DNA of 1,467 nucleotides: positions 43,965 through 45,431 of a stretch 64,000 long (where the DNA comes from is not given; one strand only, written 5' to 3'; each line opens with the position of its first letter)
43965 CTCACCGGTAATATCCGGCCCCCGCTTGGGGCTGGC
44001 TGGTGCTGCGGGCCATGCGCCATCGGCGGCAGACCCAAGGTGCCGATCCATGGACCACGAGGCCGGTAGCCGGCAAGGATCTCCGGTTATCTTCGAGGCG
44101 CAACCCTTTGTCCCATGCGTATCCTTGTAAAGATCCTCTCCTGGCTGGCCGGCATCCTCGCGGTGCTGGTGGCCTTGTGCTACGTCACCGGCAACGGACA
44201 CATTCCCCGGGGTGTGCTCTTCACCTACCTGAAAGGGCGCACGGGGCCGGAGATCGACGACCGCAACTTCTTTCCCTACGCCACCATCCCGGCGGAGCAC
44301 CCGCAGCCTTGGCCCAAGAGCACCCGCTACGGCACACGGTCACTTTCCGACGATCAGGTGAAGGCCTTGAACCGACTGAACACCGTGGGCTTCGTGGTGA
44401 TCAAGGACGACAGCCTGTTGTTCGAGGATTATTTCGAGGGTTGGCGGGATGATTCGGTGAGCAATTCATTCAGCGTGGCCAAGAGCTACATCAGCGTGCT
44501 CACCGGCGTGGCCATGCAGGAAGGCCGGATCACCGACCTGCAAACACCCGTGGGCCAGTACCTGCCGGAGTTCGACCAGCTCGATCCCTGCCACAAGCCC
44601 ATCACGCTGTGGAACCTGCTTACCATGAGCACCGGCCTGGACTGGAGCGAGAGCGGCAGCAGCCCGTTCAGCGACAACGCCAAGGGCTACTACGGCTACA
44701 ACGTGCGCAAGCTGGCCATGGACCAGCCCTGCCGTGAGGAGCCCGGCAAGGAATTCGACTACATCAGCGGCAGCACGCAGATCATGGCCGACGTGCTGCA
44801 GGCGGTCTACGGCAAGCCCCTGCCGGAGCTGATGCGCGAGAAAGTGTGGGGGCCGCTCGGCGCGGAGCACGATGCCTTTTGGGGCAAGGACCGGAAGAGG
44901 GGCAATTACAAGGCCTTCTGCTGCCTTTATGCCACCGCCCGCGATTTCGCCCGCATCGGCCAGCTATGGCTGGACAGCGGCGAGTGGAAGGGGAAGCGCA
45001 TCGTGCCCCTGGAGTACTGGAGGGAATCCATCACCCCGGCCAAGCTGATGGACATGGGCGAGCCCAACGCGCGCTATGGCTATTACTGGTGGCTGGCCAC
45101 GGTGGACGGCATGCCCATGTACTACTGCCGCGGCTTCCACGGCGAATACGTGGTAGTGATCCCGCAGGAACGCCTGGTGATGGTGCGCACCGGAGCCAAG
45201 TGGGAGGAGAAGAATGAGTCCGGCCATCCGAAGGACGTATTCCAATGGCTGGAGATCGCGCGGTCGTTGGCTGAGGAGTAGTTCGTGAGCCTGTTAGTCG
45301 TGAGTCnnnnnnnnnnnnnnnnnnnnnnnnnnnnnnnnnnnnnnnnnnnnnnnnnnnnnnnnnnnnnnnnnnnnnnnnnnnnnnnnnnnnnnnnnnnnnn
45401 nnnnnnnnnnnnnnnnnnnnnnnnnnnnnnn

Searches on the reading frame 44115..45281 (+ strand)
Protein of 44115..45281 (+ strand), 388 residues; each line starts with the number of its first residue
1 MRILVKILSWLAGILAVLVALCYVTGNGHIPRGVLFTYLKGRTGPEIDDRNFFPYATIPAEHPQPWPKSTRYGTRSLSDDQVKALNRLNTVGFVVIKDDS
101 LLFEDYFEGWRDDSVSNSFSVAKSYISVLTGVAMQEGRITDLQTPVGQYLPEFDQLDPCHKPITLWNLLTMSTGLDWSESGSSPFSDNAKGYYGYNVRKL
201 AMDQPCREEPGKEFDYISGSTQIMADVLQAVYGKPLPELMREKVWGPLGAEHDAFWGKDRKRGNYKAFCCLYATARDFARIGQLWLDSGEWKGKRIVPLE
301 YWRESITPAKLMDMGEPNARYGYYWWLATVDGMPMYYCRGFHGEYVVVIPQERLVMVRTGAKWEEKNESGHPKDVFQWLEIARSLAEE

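Call 92: search_protein_families(library=pfam, proteins=[window:44115-45281:+], max_evalue=0.00001)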
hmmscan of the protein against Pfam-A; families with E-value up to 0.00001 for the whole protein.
window:44115-45281:+ (388 aa): 1 family
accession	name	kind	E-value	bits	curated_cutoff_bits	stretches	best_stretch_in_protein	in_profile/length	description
PF00144.29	Beta-lactamase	-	2e-30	106.6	27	1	86-358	9-306/329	Beta-lactamase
